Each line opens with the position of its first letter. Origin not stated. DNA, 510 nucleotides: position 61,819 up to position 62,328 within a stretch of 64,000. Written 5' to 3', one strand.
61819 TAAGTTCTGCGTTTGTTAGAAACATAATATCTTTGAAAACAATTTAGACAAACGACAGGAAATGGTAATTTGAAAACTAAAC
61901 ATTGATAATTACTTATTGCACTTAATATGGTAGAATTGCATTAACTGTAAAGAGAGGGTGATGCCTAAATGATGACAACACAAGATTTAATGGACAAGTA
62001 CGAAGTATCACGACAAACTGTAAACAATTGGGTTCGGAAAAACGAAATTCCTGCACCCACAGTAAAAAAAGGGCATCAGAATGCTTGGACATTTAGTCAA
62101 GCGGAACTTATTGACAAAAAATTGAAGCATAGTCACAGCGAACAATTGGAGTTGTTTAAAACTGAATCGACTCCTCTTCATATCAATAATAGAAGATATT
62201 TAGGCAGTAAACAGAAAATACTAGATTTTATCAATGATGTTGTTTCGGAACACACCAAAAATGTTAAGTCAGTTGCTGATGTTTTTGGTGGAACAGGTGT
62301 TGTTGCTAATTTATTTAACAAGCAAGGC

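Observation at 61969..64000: Tandem two-domain Dam-family adenine methyltransferase with an N-terminal HTH; likely the start of a Type IIS-like R-M (or LlaI-like) system continuing past the window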

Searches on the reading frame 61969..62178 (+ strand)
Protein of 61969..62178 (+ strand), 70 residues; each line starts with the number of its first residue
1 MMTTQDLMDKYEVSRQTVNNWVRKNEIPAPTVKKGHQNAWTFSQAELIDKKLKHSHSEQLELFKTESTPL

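Call 92: predict_structure(alignment_id=A2)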
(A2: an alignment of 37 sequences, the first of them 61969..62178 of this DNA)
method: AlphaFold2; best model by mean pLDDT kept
length: 70 residues; sequences in the alignment: 37
mean_pLDDT: 79.9   pTM: 0.59
mean pLDDT of the five models: 79.9, 79.3, 79.2, 78.3, 78.1
residues with pLDDT >= 90: 22; 70-90: 31; 50-70: 7; < 50: 10
segments of 3 or more residues with pLDDT < 50: 64-70
pLDDT, mean of each block of 10 residues (from residue 1): 90 89 90 90 89 63 48
secondary structure, 60 per line:
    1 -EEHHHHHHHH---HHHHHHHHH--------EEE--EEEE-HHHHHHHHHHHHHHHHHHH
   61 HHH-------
elements in order: H4-11 H15-23 E32-34 E37-40 H42-63

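Call 94: fold_search(model_id=the predicted structure, library=pdb)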
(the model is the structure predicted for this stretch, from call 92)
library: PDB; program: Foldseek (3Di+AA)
matches with E <= 10: 131; with E <= 0.001: 0
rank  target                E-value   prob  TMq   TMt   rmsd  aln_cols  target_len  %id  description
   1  6jni_A                1.1e-02  0.99  0.58  0.31  10.4        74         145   18  Crystal structure of the transcriptional regulator CadR from P. putida in complex with Zinc(II) and DNA (released 2019-09-25)
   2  6jgx_A                1.3e-02  1.00  0.59  0.32   9.1        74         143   15  Crystal structure of the transcriptional regulator CadR from P. putida in complex with Cadmium(II) and DNA (released 2019-09-25)
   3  6jni_B                1.4e-02  0.99  0.58  0.35  10.4        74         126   18  Crystal structure of the transcriptional regulator CadR from P. putida in complex with Zinc(II) and DNA (released 2019-09-25)
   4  6jni_C                1.6e-02  0.99  0.58  0.35  10.4        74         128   18  Crystal structure of the transcriptional regulator CadR from P. putida in complex with Zinc(II) and DNA (released 2019-09-25)
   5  6jni_G                1.6e-02  0.99  0.58  0.34  10.4        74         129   18  Crystal structure of the transcriptional regulator CadR from P. putida in complex with Zinc(II) and DNA (released 2019-09-25)
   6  6jni_E                1.6e-02  0.99  0.57  0.32   9.3        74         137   15  Crystal structure of the transcriptional regulator CadR from P. putida in complex with Zinc(II) and DNA (released 2019-09-25)
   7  6jgx_B                1.9e-02  0.99  0.59  0.33   9.1        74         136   15  Crystal structure of the transcriptional regulator CadR from P. putida in complex with Cadmium(II) and DNA (released 2019-09-25)
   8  6jyw_A                2.9e-02  0.99  0.59  0.32   9.5        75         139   15  Crystal structure of the transcription regulator CadR N81M mutant from P. putida in complex with Cadmium(II) and DNA (released 2020-04-29)
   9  6jyw_B                3.4e-02  0.98  0.59  0.34   9.5        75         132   15  Crystal structure of the transcription regulator CadR N81M mutant from P. putida in complex with Cadmium(II) and DNA (released 2020-04-29)
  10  6jni_H                3.6e-02  0.97  0.58  0.32   9.2        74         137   15  Crystal structure of the transcriptional regulator CadR from P. putida in complex with Zinc(II) and DNA (released 2019-09-25)
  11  6jgw_B                5.7e-02  0.99  0.68  0.43   9.7        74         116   16  Crystal structure of the transcriptional regulator CadR from P. putida in complex with DNA (released 2019-09-25)
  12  6jgw_A                5.7e-02  0.99  0.68  0.40   9.7        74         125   16  Crystal structure of the transcriptional regulator CadR from P. putida in complex with DNA (released 2019-09-25)
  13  5gpe_D                8.8e-02  0.90  0.57  0.34  10.0        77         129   17  Crystal structure of the transcription regulator PbrR691 from Ralstonia metallidurans CH34 in complex with Lead(II) (released 2016-12-28)
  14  5i44_I                1.2e-01  0.95  0.59  0.63   2.8        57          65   26  Structure of RacA-DNA complex; P21 form (released 2016-05-04)
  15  8csh_A                1.3e-01  0.94  0.56  0.70   2.4        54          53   24  Structure of the DNA binding domain of pSK1 Par partition protein bound to centromere DNA (released 2022-08-10)
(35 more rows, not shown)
